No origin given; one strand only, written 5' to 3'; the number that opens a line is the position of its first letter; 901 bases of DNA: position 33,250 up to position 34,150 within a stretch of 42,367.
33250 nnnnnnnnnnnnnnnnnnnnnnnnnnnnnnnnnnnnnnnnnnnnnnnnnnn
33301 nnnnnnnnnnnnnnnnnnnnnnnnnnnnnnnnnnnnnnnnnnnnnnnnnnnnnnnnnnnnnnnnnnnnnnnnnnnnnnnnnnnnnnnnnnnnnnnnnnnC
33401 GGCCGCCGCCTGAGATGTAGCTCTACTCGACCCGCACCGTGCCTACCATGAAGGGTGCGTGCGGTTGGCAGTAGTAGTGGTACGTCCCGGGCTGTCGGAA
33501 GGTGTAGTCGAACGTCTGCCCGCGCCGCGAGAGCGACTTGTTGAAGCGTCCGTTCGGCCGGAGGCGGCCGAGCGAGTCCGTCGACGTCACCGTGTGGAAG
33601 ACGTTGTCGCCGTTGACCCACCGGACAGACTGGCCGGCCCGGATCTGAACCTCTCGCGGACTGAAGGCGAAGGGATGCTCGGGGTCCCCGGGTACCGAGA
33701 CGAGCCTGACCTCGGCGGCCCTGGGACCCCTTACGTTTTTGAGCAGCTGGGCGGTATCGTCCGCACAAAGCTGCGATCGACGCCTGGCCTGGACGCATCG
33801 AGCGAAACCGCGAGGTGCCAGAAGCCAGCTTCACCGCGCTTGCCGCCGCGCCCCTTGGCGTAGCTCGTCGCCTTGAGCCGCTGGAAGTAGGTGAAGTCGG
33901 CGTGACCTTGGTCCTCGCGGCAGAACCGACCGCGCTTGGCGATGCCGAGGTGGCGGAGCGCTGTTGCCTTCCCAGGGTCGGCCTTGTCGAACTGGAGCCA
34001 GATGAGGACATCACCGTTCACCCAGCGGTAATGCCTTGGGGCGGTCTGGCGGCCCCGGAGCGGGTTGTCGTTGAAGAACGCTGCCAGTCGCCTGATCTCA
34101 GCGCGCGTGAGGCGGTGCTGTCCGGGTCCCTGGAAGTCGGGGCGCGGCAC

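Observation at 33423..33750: Intact blue-copper domain with no start codon, in the -1 frame behind an A5 tract, a 5-nt spacer and a GC stem-loop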

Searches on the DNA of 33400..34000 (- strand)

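Call 36: build_rna_model(alignment_id=A2, structure=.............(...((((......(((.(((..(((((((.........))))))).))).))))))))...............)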
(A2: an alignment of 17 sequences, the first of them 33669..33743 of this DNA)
Model R1 built from alignment A2 (17 sequences, 87 columns); structure: as given.
model positions 75; base pairs 18; branch points 0; effective number of sequences 3.2; information 0.753 bits per position. Calibrated on 0.2 Mb of random sequence (short: E-values are rough).
structure used (alignment columns):
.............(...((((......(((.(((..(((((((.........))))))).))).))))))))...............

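Call 37: search_with_rna_model(model_id=R1, sources=[window, L001, L002, L003, L004, L005, L006, L007, L008, L009, L010, L011, L012, L013, L015, L017, L019, L025, L026, L028, L029, L030, L032, L033, L034, L035, L038, L042, L043, L044, L045, L046, L048, L049, L050, L056, L062, L064, L076, L078, L086, L089, L096, L016, L018, L020, L023, L054, L063, L067, L068, L072, L074, L077], max_evalue=1, make_alignment=true, show_alignments=0)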
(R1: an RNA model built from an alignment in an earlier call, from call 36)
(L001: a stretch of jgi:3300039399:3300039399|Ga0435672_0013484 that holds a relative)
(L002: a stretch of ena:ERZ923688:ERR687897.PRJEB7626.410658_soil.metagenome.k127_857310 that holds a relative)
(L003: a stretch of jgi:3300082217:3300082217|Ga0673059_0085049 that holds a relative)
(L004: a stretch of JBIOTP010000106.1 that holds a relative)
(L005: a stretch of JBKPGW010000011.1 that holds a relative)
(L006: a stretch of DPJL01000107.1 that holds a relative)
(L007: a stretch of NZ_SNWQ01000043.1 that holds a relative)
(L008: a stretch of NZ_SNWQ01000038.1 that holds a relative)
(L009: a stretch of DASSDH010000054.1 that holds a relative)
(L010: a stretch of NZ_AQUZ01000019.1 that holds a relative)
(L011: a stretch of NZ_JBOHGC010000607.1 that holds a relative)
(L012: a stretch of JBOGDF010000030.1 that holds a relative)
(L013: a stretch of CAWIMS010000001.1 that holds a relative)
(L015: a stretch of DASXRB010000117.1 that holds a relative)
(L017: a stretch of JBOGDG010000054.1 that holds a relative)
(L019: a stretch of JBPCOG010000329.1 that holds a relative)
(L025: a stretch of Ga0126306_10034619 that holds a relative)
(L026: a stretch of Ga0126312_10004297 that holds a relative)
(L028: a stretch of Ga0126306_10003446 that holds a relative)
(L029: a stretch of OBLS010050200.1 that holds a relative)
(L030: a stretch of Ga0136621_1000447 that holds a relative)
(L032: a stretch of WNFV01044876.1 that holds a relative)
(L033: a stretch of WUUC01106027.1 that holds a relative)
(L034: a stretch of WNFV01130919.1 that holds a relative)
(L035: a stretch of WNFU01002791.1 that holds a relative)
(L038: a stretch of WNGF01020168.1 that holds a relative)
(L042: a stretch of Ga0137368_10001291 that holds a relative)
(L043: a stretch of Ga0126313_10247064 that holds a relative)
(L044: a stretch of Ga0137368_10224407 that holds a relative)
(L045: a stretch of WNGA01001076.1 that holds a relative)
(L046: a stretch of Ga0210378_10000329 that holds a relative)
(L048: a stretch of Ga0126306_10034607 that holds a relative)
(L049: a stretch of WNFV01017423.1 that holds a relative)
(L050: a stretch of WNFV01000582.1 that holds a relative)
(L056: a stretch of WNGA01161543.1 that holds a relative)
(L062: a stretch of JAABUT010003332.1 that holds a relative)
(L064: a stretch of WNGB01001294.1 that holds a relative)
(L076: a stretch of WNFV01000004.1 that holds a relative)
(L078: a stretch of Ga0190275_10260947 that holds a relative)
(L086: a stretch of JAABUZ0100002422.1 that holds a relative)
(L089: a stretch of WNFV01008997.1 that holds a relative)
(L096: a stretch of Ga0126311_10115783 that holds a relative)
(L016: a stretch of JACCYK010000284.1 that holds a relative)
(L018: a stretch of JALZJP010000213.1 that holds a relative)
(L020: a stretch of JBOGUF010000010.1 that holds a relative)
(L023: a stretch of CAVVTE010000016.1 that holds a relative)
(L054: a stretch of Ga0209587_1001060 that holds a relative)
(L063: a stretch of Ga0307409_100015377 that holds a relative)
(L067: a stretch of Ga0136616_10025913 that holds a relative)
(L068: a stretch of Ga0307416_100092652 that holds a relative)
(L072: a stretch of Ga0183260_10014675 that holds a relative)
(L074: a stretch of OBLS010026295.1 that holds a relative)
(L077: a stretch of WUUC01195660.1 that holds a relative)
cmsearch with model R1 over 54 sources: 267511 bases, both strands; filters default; matches with E-value up to 1: 28.
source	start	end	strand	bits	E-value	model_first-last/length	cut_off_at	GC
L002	1087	1161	+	95.1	2e-22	1-75/75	no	0.71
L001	3915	3989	+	93.4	5.4e-22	1-75/75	no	0.69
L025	2800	2874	+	93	6.9e-22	1-75/75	no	0.67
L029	677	751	+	92.9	7.5e-22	1-75/75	no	0.71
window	33669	33743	-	92.8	8e-22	1-75/75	no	0.67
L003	1328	1402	+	90.4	3.3e-21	1-75/75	no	0.69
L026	2915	2989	+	87.7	1.7e-20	1-75/75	no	0.68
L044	1166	1240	+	86.3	4e-20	1-75/75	no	0.73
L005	3864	3938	+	80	1.8e-18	1-75/75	no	0.69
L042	2945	3019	+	76.4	1.6e-17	1-75/75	no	0.72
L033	2288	2359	+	73.2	1e-16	1-75/75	no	0.68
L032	2025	2099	+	70.8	4.5e-16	1-75/75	no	0.65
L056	619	693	+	68.5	1.8e-15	1-75/75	no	0.69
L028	2807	2878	+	67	4.3e-15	1-75/75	no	0.71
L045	2939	3019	+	65.5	1.1e-14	1-75/75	no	0.67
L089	2940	3020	+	65.5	1.1e-14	1-75/75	no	0.67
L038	2858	2935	+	64.5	2e-14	1-75/75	no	0.68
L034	1173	1250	+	63.8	3.1e-14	1-75/75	no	0.71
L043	762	833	+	34.3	1.6e-06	1-75/75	no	0.68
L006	3987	4033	+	17.3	0.044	15-62/75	no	0.72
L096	1078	1137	+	16.2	0.088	14-75/75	no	0.72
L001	3928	3977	-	13.6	0.41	14-63/75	no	0.76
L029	690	739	-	13.6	0.41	14-63/75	no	0.76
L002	1100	1149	-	13.1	0.54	14-63/75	no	0.78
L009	281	320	+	12.7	0.71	19-58/75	no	0.8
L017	4064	4116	+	12.4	0.87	16-61/75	no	0.75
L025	2813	2862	-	12.2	0.97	14-63/75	no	0.76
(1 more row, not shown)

Alignment A3: 28 matches aligned to the model, 102 columns, each read 5' to 3' on its own strand. Consensus structure (alignment columns), stored with it:
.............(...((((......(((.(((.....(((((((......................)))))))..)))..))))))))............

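Call 38: search_with_rna_model(model_id=R1, sources=[window, L001, L002, L003, L005, L025, L026, L028, L029, L030, L032, L033, L034, L038, L042, L043, L044, L056, L089], max_evalue=0.0001, make_alignment=true, show_alignments=0)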
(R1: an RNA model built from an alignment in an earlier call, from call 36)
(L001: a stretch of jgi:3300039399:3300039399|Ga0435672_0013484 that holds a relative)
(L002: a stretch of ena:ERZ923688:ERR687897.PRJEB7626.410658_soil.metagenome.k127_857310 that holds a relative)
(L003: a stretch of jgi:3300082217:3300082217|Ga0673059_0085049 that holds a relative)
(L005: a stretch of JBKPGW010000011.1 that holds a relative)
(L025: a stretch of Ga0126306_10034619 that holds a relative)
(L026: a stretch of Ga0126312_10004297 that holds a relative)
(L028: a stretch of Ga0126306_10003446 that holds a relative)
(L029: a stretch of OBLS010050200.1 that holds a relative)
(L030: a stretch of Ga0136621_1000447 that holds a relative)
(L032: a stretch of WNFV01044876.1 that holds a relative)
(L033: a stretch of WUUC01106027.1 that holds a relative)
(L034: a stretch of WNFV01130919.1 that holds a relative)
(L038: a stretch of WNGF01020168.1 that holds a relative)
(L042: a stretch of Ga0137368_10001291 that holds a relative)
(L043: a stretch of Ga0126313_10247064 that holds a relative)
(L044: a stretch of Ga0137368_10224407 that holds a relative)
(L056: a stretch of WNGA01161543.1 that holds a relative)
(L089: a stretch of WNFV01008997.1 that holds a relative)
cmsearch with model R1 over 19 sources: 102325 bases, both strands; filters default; matches with E-value up to 0.0001: 18.
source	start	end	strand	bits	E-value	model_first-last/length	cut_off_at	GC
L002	1087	1161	+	95.1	7.5e-23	1-75/75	no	0.71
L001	3915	3989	+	93.4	2.1e-22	1-75/75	no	0.69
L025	2800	2874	+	93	2.6e-22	1-75/75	no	0.67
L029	677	751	+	92.9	2.9e-22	1-75/75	no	0.71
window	33669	33743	-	92.8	3.1e-22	1-75/75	no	0.67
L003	1328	1402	+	90.4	1.3e-21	1-75/75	no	0.69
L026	2915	2989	+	87.7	6.3e-21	1-75/75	no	0.68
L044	1166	1240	+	86.3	1.5e-20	1-75/75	no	0.73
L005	3864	3938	+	80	6.7e-19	1-75/75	no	0.69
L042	2945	3019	+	76.4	6e-18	1-75/75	no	0.72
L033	2288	2359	+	73.2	3.9e-17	1-75/75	no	0.68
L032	2025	2099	+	70.8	1.7e-16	1-75/75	no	0.65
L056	619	693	+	68.5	6.8e-16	1-75/75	no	0.69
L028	2807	2878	+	67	1.6e-15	1-75/75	no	0.71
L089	2940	3020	+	65.5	4.1e-15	1-75/75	no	0.67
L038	2858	2935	+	64.5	7.8e-15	1-75/75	no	0.68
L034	1173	1250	+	63.8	1.2e-14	1-75/75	no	0.71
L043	762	833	+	34.3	6.2e-07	1-75/75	no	0.68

Alignment A4: 18 matches aligned to the model, 87 columns, each read 5' to 3' on its own strand. Consensus structure (alignment columns), stored with it:
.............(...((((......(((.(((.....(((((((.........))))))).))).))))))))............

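Call 77: search_rna_families(source=window, start=33400, end=34000, threshold=evalue, max_evalue=1)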
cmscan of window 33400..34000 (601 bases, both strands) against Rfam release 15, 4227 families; matches with E-value up to 1: 1.
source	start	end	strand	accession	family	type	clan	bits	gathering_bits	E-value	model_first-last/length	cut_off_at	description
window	33639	33739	+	RF02353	BjrC68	Gene; sRNA;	-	18.3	39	0.035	1-82/82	no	Bradyrhizobiaceae sRNA BjrC68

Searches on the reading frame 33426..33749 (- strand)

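Call 4: search_protein_families(library=pfam, proteins=[window:33426-33749:-], max_evalue=0.1)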
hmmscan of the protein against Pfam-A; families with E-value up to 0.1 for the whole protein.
window:33426-33749:- (108 aa): 4 families
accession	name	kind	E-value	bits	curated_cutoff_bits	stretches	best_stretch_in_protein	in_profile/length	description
PF00127.26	Copper-bind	-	8e-15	55.5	21.2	1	23-108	9-99/99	Copper binding proteins, plastocyanin/azurin family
PF13473.12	Cupredoxin_1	-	5.6e-05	23.6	27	1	28-105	31-102/104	Cupredoxin-like domain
PF21806.3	DUF6879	-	0.026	14.4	23.9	1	7-49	61-103/167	Family of unknown function (DUF6879)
PF18067.7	Lipase_C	-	0.079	14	27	0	61-97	44-82/96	Lipase C-terminal domain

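Call 58: search_protein_families(library=ncbifam, proteins=[window:33426-33749:-], max_evalue=0.01)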
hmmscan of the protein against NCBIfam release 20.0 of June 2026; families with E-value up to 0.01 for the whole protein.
window:33426-33749:- (108 aa): 4 families
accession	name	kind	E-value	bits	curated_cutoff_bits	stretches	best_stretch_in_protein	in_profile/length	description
TIGR02656.1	cyanin_plasto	equivalog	3.2e-13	49.9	87.85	1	26-108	11-99/99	plastocyanin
TIGR02657.1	amicyanin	equivalog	6.7e-13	48.8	110.2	1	29-108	8-83/83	amicyanin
TIGR03102.1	halo_cynanin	subfamily_domain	1.5e-10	41.2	93.8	1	25-108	35-115/115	halocyanin domain-containing protein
TIGR02375.1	pseudoazurin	equivalog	2e-05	24.3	109.85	1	27-107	10-86/116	pseudoazurin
